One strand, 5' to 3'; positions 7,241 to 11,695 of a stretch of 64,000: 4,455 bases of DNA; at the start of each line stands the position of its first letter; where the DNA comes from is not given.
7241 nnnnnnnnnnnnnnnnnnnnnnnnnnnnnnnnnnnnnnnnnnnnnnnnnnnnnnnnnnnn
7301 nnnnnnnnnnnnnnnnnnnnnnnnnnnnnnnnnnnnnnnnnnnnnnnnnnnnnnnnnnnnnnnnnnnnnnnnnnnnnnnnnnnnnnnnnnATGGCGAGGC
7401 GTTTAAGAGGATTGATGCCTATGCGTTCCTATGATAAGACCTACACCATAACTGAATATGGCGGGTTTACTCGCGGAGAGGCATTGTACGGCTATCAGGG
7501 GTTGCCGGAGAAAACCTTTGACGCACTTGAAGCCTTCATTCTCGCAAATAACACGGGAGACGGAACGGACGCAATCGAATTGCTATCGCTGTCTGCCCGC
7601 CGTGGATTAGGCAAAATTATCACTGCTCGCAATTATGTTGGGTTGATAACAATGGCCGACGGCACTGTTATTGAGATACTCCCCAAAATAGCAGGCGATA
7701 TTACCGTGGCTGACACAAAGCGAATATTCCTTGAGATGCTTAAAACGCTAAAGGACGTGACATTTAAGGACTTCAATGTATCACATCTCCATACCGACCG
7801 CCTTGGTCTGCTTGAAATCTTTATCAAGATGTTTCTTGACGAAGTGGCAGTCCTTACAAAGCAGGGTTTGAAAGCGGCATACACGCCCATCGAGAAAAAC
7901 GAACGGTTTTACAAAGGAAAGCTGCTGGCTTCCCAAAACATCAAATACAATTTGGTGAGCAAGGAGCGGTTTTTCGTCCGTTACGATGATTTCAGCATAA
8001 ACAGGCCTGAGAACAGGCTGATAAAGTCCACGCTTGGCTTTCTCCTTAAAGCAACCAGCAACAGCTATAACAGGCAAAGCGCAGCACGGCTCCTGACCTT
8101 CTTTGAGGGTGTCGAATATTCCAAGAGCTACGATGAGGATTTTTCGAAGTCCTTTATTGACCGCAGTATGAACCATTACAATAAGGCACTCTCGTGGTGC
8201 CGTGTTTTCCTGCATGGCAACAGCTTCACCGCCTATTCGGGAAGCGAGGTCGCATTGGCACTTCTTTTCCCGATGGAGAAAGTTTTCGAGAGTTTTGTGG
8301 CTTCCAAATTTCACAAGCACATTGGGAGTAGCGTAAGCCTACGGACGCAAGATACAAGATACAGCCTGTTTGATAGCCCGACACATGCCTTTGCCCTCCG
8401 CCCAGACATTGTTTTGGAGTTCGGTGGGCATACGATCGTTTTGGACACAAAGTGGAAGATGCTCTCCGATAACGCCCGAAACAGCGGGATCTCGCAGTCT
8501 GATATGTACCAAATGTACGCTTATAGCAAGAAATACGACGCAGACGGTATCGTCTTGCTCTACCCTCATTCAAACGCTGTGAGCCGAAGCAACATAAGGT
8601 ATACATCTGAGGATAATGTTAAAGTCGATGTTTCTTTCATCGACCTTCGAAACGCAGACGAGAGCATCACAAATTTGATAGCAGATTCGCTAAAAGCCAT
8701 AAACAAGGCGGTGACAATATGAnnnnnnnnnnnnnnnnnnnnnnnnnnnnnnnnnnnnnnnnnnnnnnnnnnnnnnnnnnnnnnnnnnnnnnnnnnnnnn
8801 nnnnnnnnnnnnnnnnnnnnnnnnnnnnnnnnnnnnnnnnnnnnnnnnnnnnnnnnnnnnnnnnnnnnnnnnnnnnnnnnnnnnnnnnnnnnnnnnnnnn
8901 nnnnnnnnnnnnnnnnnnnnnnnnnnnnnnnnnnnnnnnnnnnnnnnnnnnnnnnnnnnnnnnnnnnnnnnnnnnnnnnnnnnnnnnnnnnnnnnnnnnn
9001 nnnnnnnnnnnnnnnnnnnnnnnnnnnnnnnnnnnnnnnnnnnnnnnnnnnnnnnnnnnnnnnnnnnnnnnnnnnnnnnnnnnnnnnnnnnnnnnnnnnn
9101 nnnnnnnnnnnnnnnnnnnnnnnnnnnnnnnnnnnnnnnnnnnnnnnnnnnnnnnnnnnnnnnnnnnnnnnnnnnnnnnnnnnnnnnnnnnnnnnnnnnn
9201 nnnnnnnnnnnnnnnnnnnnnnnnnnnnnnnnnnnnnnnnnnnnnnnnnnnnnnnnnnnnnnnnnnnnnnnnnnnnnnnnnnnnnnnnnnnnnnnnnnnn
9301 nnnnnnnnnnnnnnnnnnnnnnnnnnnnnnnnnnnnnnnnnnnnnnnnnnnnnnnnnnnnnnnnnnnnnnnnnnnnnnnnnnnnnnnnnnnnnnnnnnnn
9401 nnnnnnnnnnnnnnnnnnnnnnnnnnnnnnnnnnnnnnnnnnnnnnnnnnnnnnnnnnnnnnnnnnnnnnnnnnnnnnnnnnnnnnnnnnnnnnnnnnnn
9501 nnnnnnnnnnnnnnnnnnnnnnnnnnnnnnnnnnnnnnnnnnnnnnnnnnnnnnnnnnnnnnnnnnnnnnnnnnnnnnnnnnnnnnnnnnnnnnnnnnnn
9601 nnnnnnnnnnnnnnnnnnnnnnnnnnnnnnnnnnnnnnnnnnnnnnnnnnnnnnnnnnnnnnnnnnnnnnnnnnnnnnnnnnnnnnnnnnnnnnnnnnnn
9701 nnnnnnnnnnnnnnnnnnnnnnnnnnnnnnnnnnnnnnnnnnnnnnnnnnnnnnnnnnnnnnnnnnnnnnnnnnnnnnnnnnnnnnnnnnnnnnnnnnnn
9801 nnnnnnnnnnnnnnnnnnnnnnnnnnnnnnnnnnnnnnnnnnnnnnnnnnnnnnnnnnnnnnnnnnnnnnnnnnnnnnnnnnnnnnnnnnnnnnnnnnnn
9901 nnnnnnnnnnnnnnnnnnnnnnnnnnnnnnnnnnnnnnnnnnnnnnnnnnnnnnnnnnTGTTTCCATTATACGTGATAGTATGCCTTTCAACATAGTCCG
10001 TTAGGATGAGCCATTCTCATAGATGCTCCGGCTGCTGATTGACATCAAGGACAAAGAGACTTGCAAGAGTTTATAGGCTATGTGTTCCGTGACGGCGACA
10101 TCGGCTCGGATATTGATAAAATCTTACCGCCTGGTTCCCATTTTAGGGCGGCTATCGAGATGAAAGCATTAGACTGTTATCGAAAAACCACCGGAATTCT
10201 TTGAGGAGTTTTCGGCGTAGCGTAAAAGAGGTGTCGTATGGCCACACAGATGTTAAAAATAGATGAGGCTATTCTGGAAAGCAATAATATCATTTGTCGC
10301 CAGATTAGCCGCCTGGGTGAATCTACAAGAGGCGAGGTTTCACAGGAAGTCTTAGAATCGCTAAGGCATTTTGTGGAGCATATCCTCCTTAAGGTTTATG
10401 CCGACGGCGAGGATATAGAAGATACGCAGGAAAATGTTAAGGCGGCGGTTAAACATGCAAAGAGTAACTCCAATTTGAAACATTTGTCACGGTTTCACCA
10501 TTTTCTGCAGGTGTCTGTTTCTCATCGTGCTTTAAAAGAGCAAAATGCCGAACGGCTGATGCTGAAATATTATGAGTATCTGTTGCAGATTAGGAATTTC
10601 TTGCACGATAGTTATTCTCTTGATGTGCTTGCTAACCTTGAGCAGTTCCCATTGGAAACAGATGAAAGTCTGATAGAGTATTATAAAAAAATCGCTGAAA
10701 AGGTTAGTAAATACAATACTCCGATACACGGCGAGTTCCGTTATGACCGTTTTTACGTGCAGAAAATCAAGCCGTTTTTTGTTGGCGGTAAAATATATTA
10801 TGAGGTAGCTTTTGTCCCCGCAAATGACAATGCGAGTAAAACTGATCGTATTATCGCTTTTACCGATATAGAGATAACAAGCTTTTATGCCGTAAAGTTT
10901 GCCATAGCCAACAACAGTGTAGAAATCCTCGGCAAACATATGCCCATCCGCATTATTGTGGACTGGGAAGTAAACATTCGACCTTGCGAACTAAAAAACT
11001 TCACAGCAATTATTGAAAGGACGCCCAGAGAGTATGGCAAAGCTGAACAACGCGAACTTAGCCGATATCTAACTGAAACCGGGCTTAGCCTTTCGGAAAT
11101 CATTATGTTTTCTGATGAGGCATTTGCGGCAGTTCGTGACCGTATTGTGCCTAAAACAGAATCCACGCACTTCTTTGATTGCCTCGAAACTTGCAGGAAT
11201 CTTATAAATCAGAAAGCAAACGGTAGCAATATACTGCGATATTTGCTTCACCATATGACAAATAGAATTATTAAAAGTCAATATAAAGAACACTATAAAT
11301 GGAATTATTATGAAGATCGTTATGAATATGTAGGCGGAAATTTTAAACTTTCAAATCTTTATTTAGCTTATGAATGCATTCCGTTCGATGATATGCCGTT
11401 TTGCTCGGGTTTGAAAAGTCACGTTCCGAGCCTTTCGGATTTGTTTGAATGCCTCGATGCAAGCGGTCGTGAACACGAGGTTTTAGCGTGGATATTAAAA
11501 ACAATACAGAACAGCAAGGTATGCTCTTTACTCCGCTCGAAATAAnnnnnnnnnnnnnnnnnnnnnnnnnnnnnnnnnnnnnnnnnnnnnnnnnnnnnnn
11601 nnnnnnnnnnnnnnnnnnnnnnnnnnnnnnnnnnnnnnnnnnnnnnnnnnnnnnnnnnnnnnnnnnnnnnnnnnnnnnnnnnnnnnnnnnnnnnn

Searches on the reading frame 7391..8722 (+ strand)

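Call 6: search_protein_families(library=pfam, proteins=[window:7391-8722:+], max_evalue=0.01)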
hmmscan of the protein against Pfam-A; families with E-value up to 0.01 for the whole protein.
window:7391-8722:+ (443 aa): 1 family
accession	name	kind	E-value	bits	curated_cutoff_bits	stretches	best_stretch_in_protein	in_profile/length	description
PF10117.15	McrBC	-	1.2e-91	307.4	23.9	1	78-392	2-318/318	McrBC 5-methylcytosine restriction system component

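Call 7: search_protein_families(library=padloc, proteins=[window:7391-8722:+], max_evalue=0.01)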
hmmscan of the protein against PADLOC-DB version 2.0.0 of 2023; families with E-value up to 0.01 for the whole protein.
window:7391-8722:+ (443 aa): 1 family
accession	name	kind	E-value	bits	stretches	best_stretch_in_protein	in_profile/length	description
PDLC02222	PP2C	-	0.00039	17.8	0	143-203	110-172/242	-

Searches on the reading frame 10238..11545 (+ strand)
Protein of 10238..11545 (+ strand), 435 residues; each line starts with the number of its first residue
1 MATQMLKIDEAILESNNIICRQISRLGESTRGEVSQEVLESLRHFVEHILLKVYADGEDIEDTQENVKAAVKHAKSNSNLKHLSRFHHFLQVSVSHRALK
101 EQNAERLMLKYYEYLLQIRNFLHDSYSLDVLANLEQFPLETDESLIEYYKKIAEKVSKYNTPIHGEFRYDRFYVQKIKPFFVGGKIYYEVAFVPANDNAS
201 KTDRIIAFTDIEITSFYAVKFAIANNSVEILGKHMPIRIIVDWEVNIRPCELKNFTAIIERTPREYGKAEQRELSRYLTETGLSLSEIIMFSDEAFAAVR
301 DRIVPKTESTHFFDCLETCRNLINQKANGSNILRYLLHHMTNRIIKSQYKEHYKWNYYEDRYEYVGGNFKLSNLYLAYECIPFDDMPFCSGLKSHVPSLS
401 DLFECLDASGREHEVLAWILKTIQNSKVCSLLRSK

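Call 6: search_protein_families(library=pfam, proteins=[window:10238-11545:+], max_evalue=0.01)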
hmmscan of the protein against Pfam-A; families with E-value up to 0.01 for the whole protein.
window:10238-11545:+ (435 aa): 0 families

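Call 7: search_protein_families(library=padloc, proteins=[window:10238-11545:+], max_evalue=0.01)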
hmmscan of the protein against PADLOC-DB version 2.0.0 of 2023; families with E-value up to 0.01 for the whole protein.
window:10238-11545:+ (435 aa): 1 family
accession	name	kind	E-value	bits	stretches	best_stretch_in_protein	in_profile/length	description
PDLC05035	PDC-S53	-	3.2e-142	473.5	1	5-422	1-404/900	-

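Call 10: find_homologous_proteins(query=window:10238-11545:+)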
Query window:10238-11545:+ (435 aa): 518 proteins with E <= 0.001 among 3676 candidates; the best 120 are listed.
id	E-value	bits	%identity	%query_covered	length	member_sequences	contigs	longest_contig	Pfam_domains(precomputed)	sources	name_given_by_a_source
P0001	5.4e-291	983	100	100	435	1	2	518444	-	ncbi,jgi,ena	-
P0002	2.3e-247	839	89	97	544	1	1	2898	-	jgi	-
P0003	1.0e-226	771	88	89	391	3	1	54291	-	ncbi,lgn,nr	ncbi:MAG: hypothetical protein VB018_11600 [Lachnospiraceae bacterium]|nr:hypothetical protein [Lach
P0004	1.2e-207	708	72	97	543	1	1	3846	-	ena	-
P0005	4.7e-201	686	75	96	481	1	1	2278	-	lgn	-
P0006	2.5e-200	684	70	96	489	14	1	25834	-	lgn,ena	-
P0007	1.1e-198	679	70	96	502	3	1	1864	-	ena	-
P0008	7.1e-197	673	69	96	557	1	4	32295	-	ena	-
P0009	6.6e-194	663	69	94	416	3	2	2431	-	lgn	-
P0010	3.4e-184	631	64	96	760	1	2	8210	PF13086.13,PF01443.25,PF13604.13,PF13245.13,PF09848.16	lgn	-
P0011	3.9e-183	627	63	96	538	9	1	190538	-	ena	-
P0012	2.5e-182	625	64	96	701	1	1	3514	PF13086.13,PF01443.25,PF13604.13,PF13245.13,PF09848.16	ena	-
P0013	1.9e-176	605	64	97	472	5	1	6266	-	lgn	-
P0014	2.2e-176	605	64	95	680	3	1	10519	PF13086.13,PF01443.25,PF13604.13,PF13245.13,PF09848.16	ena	-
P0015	2.4e-175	602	64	95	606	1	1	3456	PF00496.28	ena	-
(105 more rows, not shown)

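Call 13: find_encoding_contigs(protein=P0001, flank=3000, max_places=4)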
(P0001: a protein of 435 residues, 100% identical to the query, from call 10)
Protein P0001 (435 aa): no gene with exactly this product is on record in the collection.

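Call 14: find_encoding_contigs(protein=P0002, flank=3000, max_places=3)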
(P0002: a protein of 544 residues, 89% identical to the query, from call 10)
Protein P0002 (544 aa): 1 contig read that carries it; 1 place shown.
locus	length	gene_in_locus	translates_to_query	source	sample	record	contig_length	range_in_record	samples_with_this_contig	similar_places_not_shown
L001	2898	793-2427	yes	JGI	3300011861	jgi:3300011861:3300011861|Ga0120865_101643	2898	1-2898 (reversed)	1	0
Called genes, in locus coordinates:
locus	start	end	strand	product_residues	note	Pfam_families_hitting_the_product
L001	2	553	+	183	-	?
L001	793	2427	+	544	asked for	-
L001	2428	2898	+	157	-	?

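Call 24: search_protein_representatives(protein=window:10238-11545:+)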
Query: 435 residues. Proteins with E-value up to 0.001 (for the whole library): 795; up to 1e-10: 558; up to 1e-30: 289. The best 150 are listed.
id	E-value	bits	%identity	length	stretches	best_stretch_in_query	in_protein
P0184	6.9e-201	684.1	71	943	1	5-422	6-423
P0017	6.7e-171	585.3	73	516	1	3-353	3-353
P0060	1.9e-111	389.5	69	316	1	50-300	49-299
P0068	2.5e-110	385.8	48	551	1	6-422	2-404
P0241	1.7e-101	356.7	46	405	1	6-418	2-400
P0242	3.2e-101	355.8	45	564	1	6-420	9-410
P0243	5.4e-97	341.9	48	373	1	6-350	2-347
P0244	1.1e-95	337.6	45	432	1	6-421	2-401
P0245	4.3e-92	325.8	44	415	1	9-420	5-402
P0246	5.0e-89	315.7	45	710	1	7-418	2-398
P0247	3.0e-87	309.8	41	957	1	4-422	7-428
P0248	6.7e-87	308.7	41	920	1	8-422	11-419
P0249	7.2e-87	308.6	41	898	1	8-422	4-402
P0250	2.5e-85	303.5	46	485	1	41-421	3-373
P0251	1.2e-84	301.3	40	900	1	7-424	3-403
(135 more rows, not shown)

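Call 38: predict_structure(alignment_id=A1)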
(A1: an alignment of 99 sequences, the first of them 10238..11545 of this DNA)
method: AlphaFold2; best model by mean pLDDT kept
length: 435 residues; sequences in the alignment: 99
mean_pLDDT: 92.9   pTM: 0.89
mean pLDDT of the five models: 92.9, 92.8, 92.7, 92.6, 92.6
residues with pLDDT >= 90: 376; 70-90: 36; 50-70: 17; < 50: 6
segments of 3 or more residues with pLDDT < 50: 430-435
pLDDT, mean of each block of 10 residues (from residue 1): 86 98 96 95 97 96 97 92 93 72 93 97 97 94 92 94 68 96 96 93 95 96 95 96 96 98 95 97 96 96 94 97 98 98 98 97 97 98 97 95 92 91 70 39
secondary structure, 60 per line:
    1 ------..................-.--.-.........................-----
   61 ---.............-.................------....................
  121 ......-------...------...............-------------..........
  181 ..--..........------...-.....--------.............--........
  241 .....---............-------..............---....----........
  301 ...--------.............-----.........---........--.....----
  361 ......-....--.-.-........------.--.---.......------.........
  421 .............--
elements in order: H7-24 H31-55 H64-76 H78-94 H101-126 H143-157 E171-182 E185-194 E205-209 E218-230 E233-245 H249-260 H268-281 H285-288 H293-303 H312-324 H330-338 H342-348 E352-356 E361-366 H378-385 H399-405 H412-433

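Call 43: fold_search(model_id=the predicted structure, library=pdb)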
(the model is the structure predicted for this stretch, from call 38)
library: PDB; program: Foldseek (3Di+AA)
matches with E <= 10: 312; with E <= 0.001: 0
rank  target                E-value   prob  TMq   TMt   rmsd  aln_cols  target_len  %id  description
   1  9dei_I                7.3e-02  0.35  0.11  0.21  19.2       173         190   10  Trypanosoma brucei mitochondrial RNA-editing catalytic complex 1, U-deletion (RECC1) (released 2026-01-21)
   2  8bpo_t2               1.1e-01  0.18  0.12  0.12  21.2       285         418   10  Structure of rabbit 80S ribosome translating beta-tubulin in complex with tetratricopeptide protein 5 (TTC5) and S-ph (released 2023-07-05)
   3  7xv0_A                2.6e-01  0.89  0.14  0.43   7.7       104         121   18  Crystal structure of RPA70N-BLMp1 fusion (released 2023-06-14)
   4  2nug_A                6.0e-01  0.08  0.10  0.16  16.1       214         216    8  Crystal structure of RNase III from Aquifex aeolicus complexed with ds-RNA at 1.7-Angstrom Resolution (released 2007-11-20)
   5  9aso_A                6.6e-01  0.08  0.10  0.06  16.1       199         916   10  Human Drosha and DGCR8 in complex with Pri-let-7a2 (released 2024-09-04)
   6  2nug_B                6.9e-01  0.08  0.11  0.18  16.6       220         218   11  Crystal structure of RNase III from Aquifex aeolicus complexed with ds-RNA at 1.7-Angstrom Resolution (released 2007-11-20)
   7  2yin_B                6.9e-01  0.03  0.10  0.11  23.1       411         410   11  STRUCTURE OF THE COMPLEX BETWEEN Dock2 AND Rac1. (released 2011-05-25)
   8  5kpe_MODEL_1_A        7.7e-01  0.13  0.09  0.24  14.1       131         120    9  Solution NMR Structure of Denovo Beta Sheet Design Protein, Northeast Structural Genomics Consortium (NESG) Ta (released 2016-09-21)
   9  7un3_C                8.0e-01  0.04  0.08  0.13  21.1       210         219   11  Complex of UBE2O with NAP1L1 and ubiquitylated uL2 (released 2022-08-03)
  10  7xna_A                8.4e-01  0.09  0.13  0.12  21.7       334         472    7  Crystal structure of somatostatin receptor 2 (SSTR2) with peptide antagonist CYN 154806 (released 2022-08-03)
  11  8w0g_6                8.4e-01  0.08  0.13  0.11  19.2       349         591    7  Cryo-EM structure of a human MCM2-7 dimer (released 2024-10-02)
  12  2k75_MODEL_1_A        8.9e-01  0.38  0.11  0.36   4.6        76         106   16  Solution NMR structure of the OB domain of Ta0387 from Thermoplasma acidophilum. Northeast Structural Genomics (released 2008-08-19)
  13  2lnj_MODEL_1_A        8.9e-01  0.12  0.07  0.17  17.2       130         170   12  Solution Structure of Cyanobacterial PsbP (CyanoP) from Synechocystis sp. PCC 6803 (released 2012-06-06)
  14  1se8                  9.3e-01  0.47  0.13  0.23   6.1        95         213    7  Structure of single-stranded DNA-binding protein (SSB) from D. radiodurans (released 2004-06-15)
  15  8ouw_7                9.8e-01  0.07  0.13  0.09  17.8       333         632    7  Cryo-EM structure of CMG helicase bound to TIM-1/TIPN-1 and homodimeric DNSN-1 on fork DNA (Caenorhabditis elegans) (released 2023-08-16)
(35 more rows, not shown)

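Call 64: search_dna_similar(query=window:10238-11500:+, collection=plasmids, mode=protein, max_rows=15)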
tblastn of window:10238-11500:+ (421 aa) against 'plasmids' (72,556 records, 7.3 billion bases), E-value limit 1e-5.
Records with a match: 5; places in all: 5; records where one place covers at least 80% of the query: 5.
Best place of each record, by identity: <60% 5.
By first word of the organism name: Sporosarcina 1; Lactiplantibacillus 1; Arthrobacter 1; Phocaeicola 1; Rhodococcus 1.
By predicted mobility (MOB-suite, as given by PLSDB): non-mobilizable 2; mobilizable 2; conjugative 1.
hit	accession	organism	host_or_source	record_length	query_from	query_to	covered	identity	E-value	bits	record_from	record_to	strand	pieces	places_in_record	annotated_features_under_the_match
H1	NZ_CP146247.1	Sporosarcina psychrophila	cell culture,Middle part of the water ...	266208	5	421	99%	49.6%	3e-134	432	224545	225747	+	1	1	AAA family ATPase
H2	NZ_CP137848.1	Lactiplantibacillus plantarum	-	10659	1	421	100%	39.8%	9e-89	301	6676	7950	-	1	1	ATP-dependent RecD-like DNA helicase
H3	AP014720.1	Arthrobacter sp. Hiyo8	-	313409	8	421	98%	39.7%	3e-58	298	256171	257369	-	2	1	conserved hypothetical protein (x2)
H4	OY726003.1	Phocaeicola massiliensis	-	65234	5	421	99%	38.8%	4e-91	308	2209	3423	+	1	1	record has no annotation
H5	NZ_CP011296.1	Rhodococcus erythropolis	pure culture,soil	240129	3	417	99%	38.8%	6e-89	301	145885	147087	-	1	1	ATP-dependent RecD-like DNA helicase | hypothetical protein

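Call 65: search_dna_similar(query=window:10238-11500:+, collection=phages, mode=protein, max_rows=15)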
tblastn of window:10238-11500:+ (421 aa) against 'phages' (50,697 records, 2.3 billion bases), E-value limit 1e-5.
Records with a match: 2; places in all: 2; records where one place covers at least 80% of the query: 2.
Best place of each record, by identity: <60% 2.
By first word of the organism name: Erysipelothrix 1; Terrisporobacter 1.
By host as written in the record: Erysipelothrix rhusiopathiae ZJ 1; Terrisporobacter petrolearius DSL 1.
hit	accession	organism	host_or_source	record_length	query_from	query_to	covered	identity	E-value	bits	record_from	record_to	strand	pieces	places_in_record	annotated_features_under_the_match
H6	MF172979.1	Erysipelothrix phage phi1605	Erysipelothrix rhusiopathiae ZJ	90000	5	421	99%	43.3%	7e-101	335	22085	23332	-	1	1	RecD-like DNA helicase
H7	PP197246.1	Terrisporobacter phage TPDSL_ph1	Terrisporobacter petrolearius DSL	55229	5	421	99%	43.0%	3e-98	327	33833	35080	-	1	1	Dda-like helicase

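Call 66: get_annotated_region(hit=H2, flank=5000)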
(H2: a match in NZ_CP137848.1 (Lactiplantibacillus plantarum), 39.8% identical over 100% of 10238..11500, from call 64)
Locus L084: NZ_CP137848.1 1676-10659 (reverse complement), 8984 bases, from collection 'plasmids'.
description: Lactiplantibacillus plantarum strain beLP1 plasmid unnamed1, complete sequence
organism: Lactiplantibacillus plantarum (NCBI taxid 1590)
taxonomy: Bacteria; Bacillota; Bacilli; Lactobacillales; Lactobacillaceae; Lactiplantibacillus; Lactiplantibacillus plantarum
host: -; source: -; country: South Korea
typing (MOB-suite, as given by PLSDB): mobilizable; replicon rep_cluster_1255; relaxase MOBQ
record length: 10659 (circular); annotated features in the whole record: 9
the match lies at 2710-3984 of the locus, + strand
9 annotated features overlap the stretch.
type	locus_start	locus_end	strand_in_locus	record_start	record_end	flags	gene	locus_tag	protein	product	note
CDS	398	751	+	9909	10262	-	-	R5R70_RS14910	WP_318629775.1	hypothetical protein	-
CDS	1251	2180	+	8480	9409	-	-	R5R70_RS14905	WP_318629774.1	replication initiation protein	-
CDS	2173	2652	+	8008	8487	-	-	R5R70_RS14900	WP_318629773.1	DUF536 domain-containing protein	-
CDS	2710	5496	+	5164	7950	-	-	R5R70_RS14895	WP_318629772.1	ATP-dependent RecD-like DNA helicase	-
CDS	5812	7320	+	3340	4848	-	-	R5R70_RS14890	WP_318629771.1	ATP-binding protein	-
CDS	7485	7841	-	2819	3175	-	-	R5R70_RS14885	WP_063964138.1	type II toxin-antitoxin system YafQ family toxin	-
CDS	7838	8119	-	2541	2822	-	-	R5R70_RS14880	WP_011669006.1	type II toxin-antitoxin system prevent-host-death family antitoxin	GO:0008219 - cell death [Evidence IEA]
CDS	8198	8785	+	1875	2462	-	-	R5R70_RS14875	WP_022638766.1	site-specific integrase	-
CDS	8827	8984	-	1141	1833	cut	-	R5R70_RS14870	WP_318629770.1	MobB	-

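Call 67: get_annotated_region(hit=H7, flank=6000)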
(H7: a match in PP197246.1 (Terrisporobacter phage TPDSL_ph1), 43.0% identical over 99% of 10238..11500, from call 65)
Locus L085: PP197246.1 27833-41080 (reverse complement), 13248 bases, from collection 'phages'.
description: Terrisporobacter phage TPDSL_ph1, complete genome.
organism: Terrisporobacter phage TPDSL_ph1 (NCBI taxid 3141806)
taxonomy: Viruses
host: Terrisporobacter petrolearius DSL; source: culture supernatant; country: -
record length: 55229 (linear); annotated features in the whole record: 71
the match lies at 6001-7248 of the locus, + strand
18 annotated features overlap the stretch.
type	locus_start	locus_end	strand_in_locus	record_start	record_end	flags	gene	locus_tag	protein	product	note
CDS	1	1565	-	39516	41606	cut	-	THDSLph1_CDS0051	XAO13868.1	DNA polymerase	-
CDS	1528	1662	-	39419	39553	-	-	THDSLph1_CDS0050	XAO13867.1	hypothetical protein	-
CDS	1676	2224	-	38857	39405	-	-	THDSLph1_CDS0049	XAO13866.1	ssDNA binding and annealing protein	Gp2.5-like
CDS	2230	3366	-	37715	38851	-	-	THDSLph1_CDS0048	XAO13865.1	exonuclease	-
CDS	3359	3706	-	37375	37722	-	-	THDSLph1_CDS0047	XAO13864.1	hypothetical protein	-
CDS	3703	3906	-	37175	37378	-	-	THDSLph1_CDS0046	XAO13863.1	hypothetical protein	-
CDS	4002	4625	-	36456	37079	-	-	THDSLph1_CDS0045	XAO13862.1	RNA polymerase sigma factor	-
CDS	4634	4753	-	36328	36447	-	-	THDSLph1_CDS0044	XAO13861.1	hypothetical protein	-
CDS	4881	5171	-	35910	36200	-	-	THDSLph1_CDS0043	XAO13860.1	hypothetical protein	-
CDS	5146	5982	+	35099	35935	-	-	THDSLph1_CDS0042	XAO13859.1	hypothetical protein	-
CDS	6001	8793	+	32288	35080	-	-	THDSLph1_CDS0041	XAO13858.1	Dda-like helicase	-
CDS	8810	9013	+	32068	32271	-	-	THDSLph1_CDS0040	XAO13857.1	transcriptional repressor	-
CDS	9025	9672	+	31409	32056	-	-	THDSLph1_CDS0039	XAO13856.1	hypothetical protein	-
CDS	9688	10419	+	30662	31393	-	-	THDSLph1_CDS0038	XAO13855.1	hypothetical protein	-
CDS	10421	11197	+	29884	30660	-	-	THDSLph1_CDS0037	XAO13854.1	hypothetical protein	-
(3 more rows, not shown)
